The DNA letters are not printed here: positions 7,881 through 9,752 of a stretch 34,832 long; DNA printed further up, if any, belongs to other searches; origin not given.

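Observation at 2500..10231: Six-gene complex-I-like module with an Fe-S cluster but no visible electron-input subunit or maturation genes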

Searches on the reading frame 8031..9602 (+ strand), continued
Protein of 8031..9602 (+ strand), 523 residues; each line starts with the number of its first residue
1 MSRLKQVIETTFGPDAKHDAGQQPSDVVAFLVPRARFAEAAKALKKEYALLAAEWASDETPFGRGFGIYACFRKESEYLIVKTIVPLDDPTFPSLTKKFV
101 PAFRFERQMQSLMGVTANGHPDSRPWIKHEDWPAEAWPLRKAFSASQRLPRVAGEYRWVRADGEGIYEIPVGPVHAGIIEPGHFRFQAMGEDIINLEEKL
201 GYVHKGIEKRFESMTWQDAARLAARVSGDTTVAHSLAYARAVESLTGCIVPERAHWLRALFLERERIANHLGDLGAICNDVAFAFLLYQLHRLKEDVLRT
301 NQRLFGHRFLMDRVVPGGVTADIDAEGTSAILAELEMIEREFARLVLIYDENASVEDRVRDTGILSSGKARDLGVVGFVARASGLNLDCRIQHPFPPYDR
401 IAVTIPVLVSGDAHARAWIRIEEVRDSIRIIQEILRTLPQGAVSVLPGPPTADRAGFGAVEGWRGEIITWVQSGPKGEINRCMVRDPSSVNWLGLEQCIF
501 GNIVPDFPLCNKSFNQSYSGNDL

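Call 81: search_protein_families(library=pfam, proteins=[L022:12295-13353:+, L022:13400-13870:-, L022:14264-15253:+, L022:15276-15821:-, L022:16666-18132:-, L022:18129-18743:-, L022:18919-21201:-, L022:495-1913:-, L050:322-2241:-], max_evalue=0.001)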
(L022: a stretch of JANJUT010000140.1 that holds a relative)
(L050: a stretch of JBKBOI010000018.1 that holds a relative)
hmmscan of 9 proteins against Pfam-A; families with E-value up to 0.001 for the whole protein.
L022:12295-13353:+ (352 aa): 1 family
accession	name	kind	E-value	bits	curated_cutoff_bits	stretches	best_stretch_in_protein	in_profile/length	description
PF20686.2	CsoSCA_cat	-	1.6e-05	24.9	21.5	1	102-174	78-154/236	Carboxysome Shell Carbonic Anhydrase, catalytic domain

L022:13400-13870:- (156 aa): 0 families

L022:14264-15253:+ (329 aa): 2 families
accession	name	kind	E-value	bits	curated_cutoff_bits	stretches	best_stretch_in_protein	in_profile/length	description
PF03466.25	LysR_substrate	-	1e-52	179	28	1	92-296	2-207/209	LysR substrate binding domain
PF00126.33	HTH_1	-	9.4e-20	70.8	26.6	1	8-66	1-59/60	Bacterial regulatory helix-turn-helix protein, lysR family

L022:15276-15821:- (181 aa): 0 families

L022:16666-18132:- (488 aa): 2 families
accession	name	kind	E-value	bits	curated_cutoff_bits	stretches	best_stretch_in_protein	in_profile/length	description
PF00361.26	Proton_antipo_M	-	1.2e-49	169.5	21.5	1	125-405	1-282/294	NADH:quinone oxidoreductase/Mrp antiporter, TM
PF10125.14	NADHdeh_related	-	1.4e-05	25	27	1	116-194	79-156/218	NADH dehydrogenase I, subunit N related protein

L022:18129-18743:- (204 aa): 1 family
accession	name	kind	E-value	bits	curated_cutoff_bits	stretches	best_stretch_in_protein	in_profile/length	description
PF00420.29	Oxidored_q2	-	1.1e-16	60.8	26.1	1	81-187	3-91/95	NADH-ubiquinone/plastoquinone oxidoreductase chain 4L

L022:18919-21201:- (760 aa): 4 families
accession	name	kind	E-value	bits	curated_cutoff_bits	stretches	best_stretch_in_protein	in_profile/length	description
PF00361.26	Proton_antipo_M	-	4.3e-58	197.3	21.5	1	119-402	1-286/294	NADH:quinone oxidoreductase/Mrp antiporter, TM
PF20501.3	MbhE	-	4.7e-17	62.3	27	1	673-752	3-82/98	MBH, subunit E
PF13244.11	MbhD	-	2.7e-13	50.3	27.2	1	599-660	1-63/67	MBH, subunit D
PF00662.26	Proton_antipo_N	-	1.2e-12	47.9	24.5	1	58-101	6-49/51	NADH-Ubiquinone oxidoreductase (complex I), chain 5 N-terminus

L022:495-1913:- (472 aa): 10 families
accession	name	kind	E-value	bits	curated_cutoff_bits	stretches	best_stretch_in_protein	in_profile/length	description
PF00158.32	Sigma54_activat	-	9.8e-71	237.3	20.2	1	165-330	2-167/168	Sigma-54 interaction domain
PF00072.30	Response_reg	-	4.8e-27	94.8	30.2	1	27-135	2-110/111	Response regulator receiver domain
PF14532.12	Sigma54_activ_2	-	4.3e-25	89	25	1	170-335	6-138/138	Sigma-54 interaction domain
PF25601.1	AAA_lid_14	-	8.1e-25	86.9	27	1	337-413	2-78/87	AAA+ ATPase lid domain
PF02954.25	HTH_8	-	1.6e-14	53.8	22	1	426-467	1-42/42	Bacterial regulatory protein, Fis family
PF07728.20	AAA_5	-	5.8e-11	43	22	1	187-306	1-123/139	AAA domain (dynein-related subfamily)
PF00004.35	AAA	-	1.2e-06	29.4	21.2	1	188-308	1-111/131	ATPase family associated with various cellular activities (AAA)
PF13191.12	AAA_16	-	1.2e-05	26.3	32.6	1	169-273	10-113/167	AAA ATPase domain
PF01078.27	Mg_chelatase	-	0.00073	19.4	20.3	0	243-292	93-142/207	Magnesium chelatase, subunit ChlI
PF13401.12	AAA_22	-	0.00084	20.1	27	0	188-243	8-60/130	AAA domain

L050:322-2241:- (639 aa): 2 families
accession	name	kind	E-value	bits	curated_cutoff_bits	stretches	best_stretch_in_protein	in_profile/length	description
PF00582.32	Usp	-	3.7e-50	170.6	24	2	374-505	4-140/141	Universal stress protein family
PF01925.25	TauE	-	8.4e-37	127.5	32.6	1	17-284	1-233/237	Sulfite exporter TauE/SafE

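Call 91: search_protein_families(library=ncbifam, proteins=[L023:3988-4545:+, L040:3944-4501:+, L160:6109-6846:+, L011:12055-12681:-, L147:14632-15762:+, L022:12295-13350:+], max_evalue=0.01)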
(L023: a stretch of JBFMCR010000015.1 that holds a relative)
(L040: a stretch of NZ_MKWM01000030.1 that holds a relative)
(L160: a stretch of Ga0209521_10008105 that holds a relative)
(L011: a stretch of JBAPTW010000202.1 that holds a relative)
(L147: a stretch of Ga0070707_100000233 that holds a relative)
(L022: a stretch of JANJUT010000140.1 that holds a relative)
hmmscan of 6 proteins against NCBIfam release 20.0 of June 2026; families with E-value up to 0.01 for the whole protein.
L023:3988-4545:+ (186 aa): 36 families (the best 25 are shown)
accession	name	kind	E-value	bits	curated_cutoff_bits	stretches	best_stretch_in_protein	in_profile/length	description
NF053794.1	beta_CO2some_M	equivalog_domain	1.2e-37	129.9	550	1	11-184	20-197/320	beta-carboxysome scaffolding protein CcmM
NF040597.1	carb_anhyd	equivalog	6.2e-34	117.6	380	2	79-181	142-246/248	carbonic anhydrase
NF010150.1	PRK13627.1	equivalog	2.5e-21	76.3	305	1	8-129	8-122/196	carnitine operon protein CaiE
TIGR02287.1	PaaY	equivalog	6.4e-21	74.9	319.6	1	8-132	6-117/192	phenylacetic acid degradation protein PaaY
NF050158.1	CarbAnhydGPos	equivalog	1.4e-17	63.9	250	1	8-141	7-128/172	gamma carbonic anhydrase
TIGR03570.1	NeuD_NnaD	subfamily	9.7e-13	48.2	160.8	2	56-128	111-186/202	NeuD/PglB/VioB family sugar acetyltransferase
TIGR01173.1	glmU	equivalog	2.9e-11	42.9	366.85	2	76-150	260-334/452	bifunctional UDP-N-acetylglucosamine diphosphorylase/glucosamine-1-phosphate N-acetyltransferase GlmU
NF053793.1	beta_CO2some_N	equivalog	1.6e-09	37.6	100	1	23-128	14-112/118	beta-carboxysome scaffolding protein CcmN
NF006986.0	PRK09451.1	equivalog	3.2e-08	32.8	725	1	77-145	264-332/456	bifunctional UDP-N-acetylglucosamine diphosphorylase/glucosamine-1-phosphate N-acetyltransferase GlmU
TIGR01208.1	rmlA_long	equivalog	3.7e-08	32.6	320.25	1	64-135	241-309/353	glucose-1-phosphate thymidylyltransferase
NF002060.0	PRK00892.1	subfamily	6.6e-08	32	207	2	16-108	101-179/345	UDP-3-O-(3-hydroxymyristoyl)glucosamine N-acyltransferase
TIGR03992.1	Arch_glmU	subfamily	5e-07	28.9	292.1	1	63-120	237-291/393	bifunctional sugar-1-phosphate nucleotidylyltransferase/acetyltransferase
TIGR03532.1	DapD_Ac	equivalog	5.4e-07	29.5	231.75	2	96-129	160-194/231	2,3,4,5-tetrahydropyridine-2,6-dicarboxylate N-acetyltransferase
NF010938.0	PRK14358.1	equivalog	9e-07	27.8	500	1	77-144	269-336/481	bifunctional N-acetylglucosamine-1-phosphate uridyltransferase/glucosamine-1-phosphate acetyltransferase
NF010934.1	PRK14354.1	equivalog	1.1e-06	27.4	450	1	78-140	262-323/447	bifunctional UDP-N-acetylglucosamine diphosphorylase/glucosamine-1-phosphate N-acetyltransferase GlmU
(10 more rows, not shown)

L040:3944-4501:+ (186 aa): 30 families (the best 25 are shown)
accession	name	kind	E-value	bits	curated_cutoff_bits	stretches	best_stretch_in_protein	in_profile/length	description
NF040597.1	carb_anhyd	equivalog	2.2e-32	112.5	380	2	79-181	142-246/248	carbonic anhydrase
NF053794.1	beta_CO2some_M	equivalog_domain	2.6e-32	112.3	550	1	11-184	20-197/320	beta-carboxysome scaffolding protein CcmM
NF010150.1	PRK13627.1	equivalog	5.5e-20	71.9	305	1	8-129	8-122/196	carnitine operon protein CaiE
TIGR02287.1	PaaY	equivalog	5.6e-19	68.6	319.6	1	8-138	6-130/192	phenylacetic acid degradation protein PaaY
NF050158.1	CarbAnhydGPos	equivalog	1.1e-13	51.2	250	1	8-136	7-129/172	gamma carbonic anhydrase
TIGR01173.1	glmU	equivalog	6.3e-12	45.1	366.85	2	76-153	260-337/452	bifunctional UDP-N-acetylglucosamine diphosphorylase/glucosamine-1-phosphate N-acetyltransferase GlmU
TIGR03570.1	NeuD_NnaD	subfamily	5.2e-09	36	160.8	2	9-45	134-170/202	NeuD/PglB/VioB family sugar acetyltransferase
NF053793.1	beta_CO2some_N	equivalog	6.7e-09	35.6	100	1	23-128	14-112/118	beta-carboxysome scaffolding protein CcmN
NF006986.0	PRK09451.1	equivalog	9.6e-09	34.5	725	1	77-153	264-340/456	bifunctional UDP-N-acetylglucosamine diphosphorylase/glucosamine-1-phosphate N-acetyltransferase GlmU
TIGR03992.1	Arch_glmU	subfamily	2.4e-08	33.3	292.1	2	62-139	236-316/393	bifunctional sugar-1-phosphate nucleotidylyltransferase/acetyltransferase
TIGR01208.1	rmlA_long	equivalog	2e-07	30.3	320.25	1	68-138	244-307/353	glucose-1-phosphate thymidylyltransferase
NF010934.1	PRK14354.1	equivalog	3.3e-07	29.2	450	1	78-153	262-336/447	bifunctional UDP-N-acetylglucosamine diphosphorylase/glucosamine-1-phosphate N-acetyltransferase GlmU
NF002060.0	PRK00892.1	subfamily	9.3e-07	28.3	207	1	26-111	203-278/345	UDP-3-O-(3-hydroxymyristoyl)glucosamine N-acyltransferase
NF010938.0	PRK14358.1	equivalog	1.3e-06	27.3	500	1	78-140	270-332/481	bifunctional N-acetylglucosamine-1-phosphate uridyltransferase/glucosamine-1-phosphate acetyltransferase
NF010935.0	PRK14355.1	equivalog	1.8e-06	26.9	718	1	78-152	268-342/459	bifunctional UDP-N-acetylglucosamine diphosphorylase/glucosamine-1-phosphate N-acetyltransferase GlmU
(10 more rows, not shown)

L160:6109-6846:+ (246 aa): 19 families
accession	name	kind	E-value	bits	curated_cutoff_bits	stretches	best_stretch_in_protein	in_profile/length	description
NF040597.1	carb_anhyd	equivalog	2.4e-87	292.6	380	1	31-227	49-246/248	carbonic anhydrase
NF053794.1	beta_CO2some_M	equivalog_domain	7e-54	183.2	550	1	34-232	11-199/320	beta-carboxysome scaffolding protein CcmM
TIGR02287.1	PaaY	equivalog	1e-18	67.7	319.6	1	39-167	5-114/192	phenylacetic acid degradation protein PaaY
NF010150.1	PRK13627.1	equivalog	1.1e-14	54.6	305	1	42-156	10-122/196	carnitine operon protein CaiE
NF050158.1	CarbAnhydGPos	equivalog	1.9e-13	50.5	250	1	41-181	8-135/172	gamma carbonic anhydrase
NF041874.1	EPS_EpsC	equivalog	2.5e-07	30.6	150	1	81-157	80-148/168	serine O-acetyltransferase EpsC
TIGR03570.1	NeuD_NnaD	subfamily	1.2e-06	28.3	160.8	1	120-172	133-186/202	NeuD/PglB/VioB family sugar acetyltransferase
NF002060.0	PRK00892.1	subfamily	2e-05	23.9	207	0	122-174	131-183/345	UDP-3-O-(3-hydroxymyristoyl)glucosamine N-acyltransferase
NF052502.1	man1P_GTase_Rv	exception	0.00025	20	440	1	118-191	242-315/352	mannose-1-phosphate guanylyltransferase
NF053793.1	beta_CO2some_N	equivalog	0.00027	20.8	100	0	56-170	15-110/118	beta-carboxysome scaffolding protein CcmN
NF040481.1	YdcK_fam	equivalog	0.00033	19.7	350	0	39-113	222-293/326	YdcK family protein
TIGR01853.1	lipid_A_lpxD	equivalog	0.00034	19.6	242.5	0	122-174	122-174/325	UDP-3-O-(3-hydroxymyristoyl)glucosamine N-acyltransferase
TIGR01172.1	cysE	equivalog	0.00055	20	210.65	0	78-157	77-148/162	serine O-acetyltransferase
NF010935.0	PRK14355.1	equivalog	0.00064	18.4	718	0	134-190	262-319/459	bifunctional UDP-N-acetylglucosamine diphosphorylase/glucosamine-1-phosphate N-acetyltransferase GlmU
TIGR01852.1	lipid_A_lpxA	equivalog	0.0009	18.6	231.05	0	112-157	130-172/254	acyl-ACP--UDP-N-acetylglucosamine O-acyltransferase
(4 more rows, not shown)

L011:12055-12681:- (208 aa): 2 families
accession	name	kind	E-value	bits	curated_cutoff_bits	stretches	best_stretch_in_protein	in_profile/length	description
NF007756.0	PRK10437.1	equivalog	2.3e-85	285.5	251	1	4-195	5-195/220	carbonate dehydratase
NF011765.0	PRK15219.1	subfamily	1.1e-16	61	221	1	29-187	85-240/245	carbonic anhydrase family protein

L147:14632-15762:+ (377 aa): 1 family
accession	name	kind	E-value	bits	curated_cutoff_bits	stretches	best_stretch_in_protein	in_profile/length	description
TIGR02701.1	shell_carb_anhy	equivalog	2.5e-11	43.1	241.05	1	111-192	173-258/450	carboxysome shell carbonic anhydrase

L022:12295-13350:+ (352 aa): 1 family
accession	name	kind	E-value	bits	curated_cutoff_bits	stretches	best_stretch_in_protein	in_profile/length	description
TIGR02701.1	shell_carb_anhy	equivalog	1.4e-09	37.4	241.05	1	101-172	182-257/450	carboxysome shell carbonic anhydrase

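Call 92: search_protein_families(library=pfam, proteins=[L023:3988-4545:+, L040:3944-4501:+, L160:6109-6846:+, L011:12055-12681:-, L147:14632-15762:+, L165:14347-15459:+], max_evalue=0.01)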
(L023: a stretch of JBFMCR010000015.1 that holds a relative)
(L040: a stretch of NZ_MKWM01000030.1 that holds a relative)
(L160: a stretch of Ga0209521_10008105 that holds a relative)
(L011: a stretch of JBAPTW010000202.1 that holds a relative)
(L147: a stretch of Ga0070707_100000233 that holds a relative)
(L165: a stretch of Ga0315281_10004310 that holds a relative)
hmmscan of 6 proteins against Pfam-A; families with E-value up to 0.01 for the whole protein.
L023:3988-4545:+ (186 aa): 5 families
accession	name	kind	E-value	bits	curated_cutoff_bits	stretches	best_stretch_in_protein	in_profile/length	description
PF00132.30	Hexapep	-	3.8e-21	74.3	27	2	78-111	1-34/36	Bacterial transferase hexapeptide (six repeats)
PF25084.1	LbH_EIF2B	-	8.4e-10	39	54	1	73-148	16-90/105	EIF2B subunit epsilon LbH domain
PF14602.12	Hexapep_2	-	0.00012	22.1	27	1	97-128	2-32/34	Hexapeptide repeat of succinyl-transferase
PF07959.18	Fucose_pyrophosphorylase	-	0.00067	19.1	34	1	63-130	280-343/418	Fucose pyrophosphorylase domain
PF24894.1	Hexapep_GlmU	-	0.0017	18.9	23.3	0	83-139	28-83/104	GlmU-like, C-terminal hexapeptide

L040:3944-4501:+ (186 aa): 3 families
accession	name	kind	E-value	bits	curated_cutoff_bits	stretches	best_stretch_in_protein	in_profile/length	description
PF00132.30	Hexapep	-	1.5e-17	62.9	27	2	11-44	2-35/36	Bacterial transferase hexapeptide (six repeats)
PF25084.1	LbH_EIF2B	-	2.5e-08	34.3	54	1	73-151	16-93/105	EIF2B subunit epsilon LbH domain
PF24894.1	Hexapep_GlmU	-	0.0085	16.6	23.3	0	58-109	42-87/104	GlmU-like, C-terminal hexapeptide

L160:6109-6846:+ (246 aa): 3 families
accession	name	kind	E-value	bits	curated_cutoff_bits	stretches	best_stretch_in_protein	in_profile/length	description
PF00132.30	Hexapep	-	3.1e-12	46.1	27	1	43-77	2-36/36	Bacterial transferase hexapeptide (six repeats)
PF25084.1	LbH_EIF2B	-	4.2e-05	23.9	54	0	123-190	4-71/105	EIF2B subunit epsilon LbH domain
PF01016.24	Ribosomal_L27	-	0.002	18.5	20.5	0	170-199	17-46/79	Ribosomal L27 protein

L011:12055-12681:- (208 aa): 1 family
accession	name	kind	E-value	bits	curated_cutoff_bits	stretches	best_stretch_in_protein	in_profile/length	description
PF00484.24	Pro_CA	-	4.5e-55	186.6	25.7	1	37-187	2-155/156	Carbonic anhydrase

L147:14632-15762:+ (377 aa): 1 family
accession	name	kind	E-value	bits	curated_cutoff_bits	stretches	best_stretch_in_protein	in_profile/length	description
PF20686.2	CsoSCA_cat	-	1.2e-07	31.9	21.5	1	111-193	68-154/236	Carboxysome Shell Carbonic Anhydrase, catalytic domain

L165:14347-15459:+ (371 aa): 1 family
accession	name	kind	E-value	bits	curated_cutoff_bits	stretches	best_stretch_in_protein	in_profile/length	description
PF20686.2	CsoSCA_cat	-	5.6e-05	23.1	21.5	1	107-178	75-150/236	Carboxysome Shell Carbonic Anhydrase, catalytic domain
